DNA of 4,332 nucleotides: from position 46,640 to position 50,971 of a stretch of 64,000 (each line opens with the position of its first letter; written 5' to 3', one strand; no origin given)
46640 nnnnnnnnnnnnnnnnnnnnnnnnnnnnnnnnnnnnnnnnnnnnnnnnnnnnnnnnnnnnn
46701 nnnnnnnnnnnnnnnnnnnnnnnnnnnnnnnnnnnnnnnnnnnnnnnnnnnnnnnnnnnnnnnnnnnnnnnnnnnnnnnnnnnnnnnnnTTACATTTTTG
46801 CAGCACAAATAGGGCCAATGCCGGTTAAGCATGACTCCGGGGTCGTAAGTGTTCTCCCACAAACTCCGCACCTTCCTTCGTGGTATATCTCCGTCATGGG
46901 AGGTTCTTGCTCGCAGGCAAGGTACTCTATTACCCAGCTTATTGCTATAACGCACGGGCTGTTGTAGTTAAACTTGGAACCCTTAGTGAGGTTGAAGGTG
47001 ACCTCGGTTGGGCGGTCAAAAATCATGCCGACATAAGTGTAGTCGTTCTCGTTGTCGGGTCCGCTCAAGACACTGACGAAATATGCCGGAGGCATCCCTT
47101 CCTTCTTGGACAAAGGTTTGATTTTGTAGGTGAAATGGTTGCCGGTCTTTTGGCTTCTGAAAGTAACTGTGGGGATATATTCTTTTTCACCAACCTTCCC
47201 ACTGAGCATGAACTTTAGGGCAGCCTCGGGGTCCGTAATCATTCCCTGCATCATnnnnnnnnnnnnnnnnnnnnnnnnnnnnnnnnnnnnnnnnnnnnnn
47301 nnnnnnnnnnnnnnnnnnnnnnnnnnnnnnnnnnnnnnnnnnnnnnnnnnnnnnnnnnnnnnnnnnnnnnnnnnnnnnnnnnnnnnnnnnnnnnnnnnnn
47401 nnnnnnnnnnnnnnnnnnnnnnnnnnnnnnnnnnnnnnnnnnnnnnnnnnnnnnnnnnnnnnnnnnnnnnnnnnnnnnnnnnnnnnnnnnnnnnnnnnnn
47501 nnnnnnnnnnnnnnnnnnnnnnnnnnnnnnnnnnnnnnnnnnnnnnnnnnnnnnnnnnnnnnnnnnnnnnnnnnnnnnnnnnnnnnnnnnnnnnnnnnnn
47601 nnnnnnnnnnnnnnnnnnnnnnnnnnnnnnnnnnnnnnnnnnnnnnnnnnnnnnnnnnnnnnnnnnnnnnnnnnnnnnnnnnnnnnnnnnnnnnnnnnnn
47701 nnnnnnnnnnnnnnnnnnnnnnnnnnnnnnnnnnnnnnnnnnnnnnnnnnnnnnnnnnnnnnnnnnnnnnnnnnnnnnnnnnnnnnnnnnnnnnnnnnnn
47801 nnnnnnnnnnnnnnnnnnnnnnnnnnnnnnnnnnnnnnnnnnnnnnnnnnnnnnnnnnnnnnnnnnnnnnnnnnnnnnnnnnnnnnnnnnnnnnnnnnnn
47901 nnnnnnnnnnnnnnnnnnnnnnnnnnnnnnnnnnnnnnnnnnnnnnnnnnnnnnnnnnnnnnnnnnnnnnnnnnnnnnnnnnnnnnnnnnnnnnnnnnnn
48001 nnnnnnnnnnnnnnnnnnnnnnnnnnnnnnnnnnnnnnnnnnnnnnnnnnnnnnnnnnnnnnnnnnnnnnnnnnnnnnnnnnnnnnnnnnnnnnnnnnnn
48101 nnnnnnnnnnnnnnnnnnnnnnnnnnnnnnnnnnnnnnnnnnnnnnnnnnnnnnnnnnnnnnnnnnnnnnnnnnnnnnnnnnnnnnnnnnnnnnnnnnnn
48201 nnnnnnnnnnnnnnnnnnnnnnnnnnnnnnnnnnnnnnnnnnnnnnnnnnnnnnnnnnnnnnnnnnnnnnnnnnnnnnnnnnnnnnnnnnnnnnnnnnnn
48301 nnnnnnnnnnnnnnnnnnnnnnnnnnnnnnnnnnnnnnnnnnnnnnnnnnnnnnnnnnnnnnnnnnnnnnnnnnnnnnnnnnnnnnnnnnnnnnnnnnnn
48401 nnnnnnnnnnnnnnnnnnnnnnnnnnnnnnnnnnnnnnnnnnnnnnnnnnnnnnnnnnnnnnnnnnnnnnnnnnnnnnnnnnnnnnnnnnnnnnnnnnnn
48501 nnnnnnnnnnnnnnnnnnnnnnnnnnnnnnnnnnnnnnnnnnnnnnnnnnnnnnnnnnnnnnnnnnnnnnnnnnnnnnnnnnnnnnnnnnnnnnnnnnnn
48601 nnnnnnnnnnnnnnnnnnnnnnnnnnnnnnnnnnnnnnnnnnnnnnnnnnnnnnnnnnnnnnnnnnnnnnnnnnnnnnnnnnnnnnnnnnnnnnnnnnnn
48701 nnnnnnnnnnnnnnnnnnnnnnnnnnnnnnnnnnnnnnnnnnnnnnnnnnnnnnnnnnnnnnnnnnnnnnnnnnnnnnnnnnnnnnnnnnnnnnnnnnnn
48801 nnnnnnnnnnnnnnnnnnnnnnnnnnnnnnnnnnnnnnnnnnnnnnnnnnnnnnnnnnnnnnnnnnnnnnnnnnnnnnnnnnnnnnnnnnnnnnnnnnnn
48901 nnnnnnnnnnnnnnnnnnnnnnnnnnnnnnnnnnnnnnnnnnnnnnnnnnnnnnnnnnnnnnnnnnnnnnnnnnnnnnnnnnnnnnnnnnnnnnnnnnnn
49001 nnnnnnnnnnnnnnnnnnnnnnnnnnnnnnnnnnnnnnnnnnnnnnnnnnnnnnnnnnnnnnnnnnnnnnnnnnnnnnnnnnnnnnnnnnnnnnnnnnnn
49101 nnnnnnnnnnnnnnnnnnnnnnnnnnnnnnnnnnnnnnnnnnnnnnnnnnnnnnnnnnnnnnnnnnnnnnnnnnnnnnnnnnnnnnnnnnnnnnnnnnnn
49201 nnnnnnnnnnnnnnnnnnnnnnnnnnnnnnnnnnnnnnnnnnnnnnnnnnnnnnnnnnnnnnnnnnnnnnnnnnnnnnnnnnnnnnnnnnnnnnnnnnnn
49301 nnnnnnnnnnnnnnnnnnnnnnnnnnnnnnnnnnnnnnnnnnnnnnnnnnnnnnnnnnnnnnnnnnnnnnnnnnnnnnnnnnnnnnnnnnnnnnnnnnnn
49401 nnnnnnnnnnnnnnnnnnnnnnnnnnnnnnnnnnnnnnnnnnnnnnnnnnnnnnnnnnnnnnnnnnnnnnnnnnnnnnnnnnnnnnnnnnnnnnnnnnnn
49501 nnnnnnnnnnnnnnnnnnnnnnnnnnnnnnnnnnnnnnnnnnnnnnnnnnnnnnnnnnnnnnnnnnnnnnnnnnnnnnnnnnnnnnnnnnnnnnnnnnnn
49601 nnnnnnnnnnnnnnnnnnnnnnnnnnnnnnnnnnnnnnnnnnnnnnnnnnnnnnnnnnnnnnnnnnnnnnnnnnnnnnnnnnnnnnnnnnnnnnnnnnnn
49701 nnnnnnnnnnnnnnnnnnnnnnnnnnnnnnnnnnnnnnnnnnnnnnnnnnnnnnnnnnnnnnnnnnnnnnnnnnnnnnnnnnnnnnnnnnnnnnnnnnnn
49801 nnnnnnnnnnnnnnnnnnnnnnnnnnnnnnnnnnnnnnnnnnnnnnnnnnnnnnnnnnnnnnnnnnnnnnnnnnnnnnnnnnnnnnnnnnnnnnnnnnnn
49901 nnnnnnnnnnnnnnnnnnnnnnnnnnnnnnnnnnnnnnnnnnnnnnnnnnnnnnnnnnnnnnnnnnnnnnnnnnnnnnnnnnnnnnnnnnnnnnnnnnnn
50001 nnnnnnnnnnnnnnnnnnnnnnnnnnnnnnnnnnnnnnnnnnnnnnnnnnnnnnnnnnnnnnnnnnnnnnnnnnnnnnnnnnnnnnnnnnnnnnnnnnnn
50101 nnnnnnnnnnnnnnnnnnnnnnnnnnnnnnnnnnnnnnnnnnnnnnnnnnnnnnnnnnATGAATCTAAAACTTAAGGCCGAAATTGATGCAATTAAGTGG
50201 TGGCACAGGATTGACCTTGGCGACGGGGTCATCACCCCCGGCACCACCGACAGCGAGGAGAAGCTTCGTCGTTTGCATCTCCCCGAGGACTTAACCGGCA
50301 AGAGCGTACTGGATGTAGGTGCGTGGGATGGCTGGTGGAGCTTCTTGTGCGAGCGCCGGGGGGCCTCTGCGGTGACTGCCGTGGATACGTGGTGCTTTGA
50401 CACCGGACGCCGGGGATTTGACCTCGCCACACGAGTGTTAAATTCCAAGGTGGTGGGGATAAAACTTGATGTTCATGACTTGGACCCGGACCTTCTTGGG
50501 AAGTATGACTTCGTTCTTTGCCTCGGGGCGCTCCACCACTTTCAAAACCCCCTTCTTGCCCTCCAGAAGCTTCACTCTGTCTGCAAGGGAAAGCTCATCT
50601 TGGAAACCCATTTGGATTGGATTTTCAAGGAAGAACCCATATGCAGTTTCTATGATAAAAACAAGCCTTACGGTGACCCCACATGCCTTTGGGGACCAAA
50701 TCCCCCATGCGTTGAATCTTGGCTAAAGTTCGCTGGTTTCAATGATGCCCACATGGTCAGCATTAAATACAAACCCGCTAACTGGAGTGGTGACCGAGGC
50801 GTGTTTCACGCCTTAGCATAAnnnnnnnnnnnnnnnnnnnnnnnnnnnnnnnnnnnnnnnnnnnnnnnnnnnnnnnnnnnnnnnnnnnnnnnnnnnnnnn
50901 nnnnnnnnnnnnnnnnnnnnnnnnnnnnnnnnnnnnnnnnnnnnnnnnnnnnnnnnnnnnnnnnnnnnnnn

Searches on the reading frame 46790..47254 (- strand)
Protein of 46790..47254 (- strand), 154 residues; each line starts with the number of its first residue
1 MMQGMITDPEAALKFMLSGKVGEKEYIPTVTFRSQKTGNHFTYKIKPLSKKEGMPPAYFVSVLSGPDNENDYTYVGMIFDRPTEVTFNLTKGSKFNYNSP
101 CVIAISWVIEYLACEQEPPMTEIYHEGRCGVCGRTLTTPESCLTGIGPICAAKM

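Call 82: search_protein_families(library=pfam, proteins=[window:46790-47254:-], max_evalue=0.01)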
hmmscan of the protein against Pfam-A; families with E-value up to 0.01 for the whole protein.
window:46790-47254:- (154 aa): 1 family
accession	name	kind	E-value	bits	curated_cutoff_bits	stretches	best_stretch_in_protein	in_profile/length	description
PF19474.4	DUF6011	-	2.6e-14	52.9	26.6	1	123-154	5-36/37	Family of unknown function (DUF6011)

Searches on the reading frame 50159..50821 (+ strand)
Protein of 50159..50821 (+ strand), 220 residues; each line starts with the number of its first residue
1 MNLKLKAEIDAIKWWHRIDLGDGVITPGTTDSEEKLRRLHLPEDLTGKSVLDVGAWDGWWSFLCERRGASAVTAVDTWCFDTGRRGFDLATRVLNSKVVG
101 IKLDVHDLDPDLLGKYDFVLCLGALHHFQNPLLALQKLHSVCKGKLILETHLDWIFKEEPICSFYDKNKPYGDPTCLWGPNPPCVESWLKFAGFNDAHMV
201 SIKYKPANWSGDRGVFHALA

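Call 82: search_protein_families(library=pfam, proteins=[window:50159-50821:+], max_evalue=0.01)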
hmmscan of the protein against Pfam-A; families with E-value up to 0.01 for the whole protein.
window:50159-50821:+ (220 aa): 6 families
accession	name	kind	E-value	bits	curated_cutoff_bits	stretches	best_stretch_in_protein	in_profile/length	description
PF13489.12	Methyltransf_23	-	5e-13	49.5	27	1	41-152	17-120/164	Methyltransferase domain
PF08003.17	Methyltransf_9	-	4.4e-10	39.5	23.8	1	34-202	102-268/315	Protein of unknown function (DUF1698)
PF08241.18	Methyltransf_11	-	1.2e-05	26.3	21.2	1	51-143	1-88/95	Methyltransferase domain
PF13649.12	Methyltransf_25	-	1.7e-05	25.8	27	1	50-143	1-94/97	Methyltransferase domain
PF08242.18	Methyltransf_12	-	0.00012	23.2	30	1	95-143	48-93/98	Methyltransferase domain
PF01728.25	FtsJ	-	0.0035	17.7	24.1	1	46-122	21-98/181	FtsJ-like methyltransferase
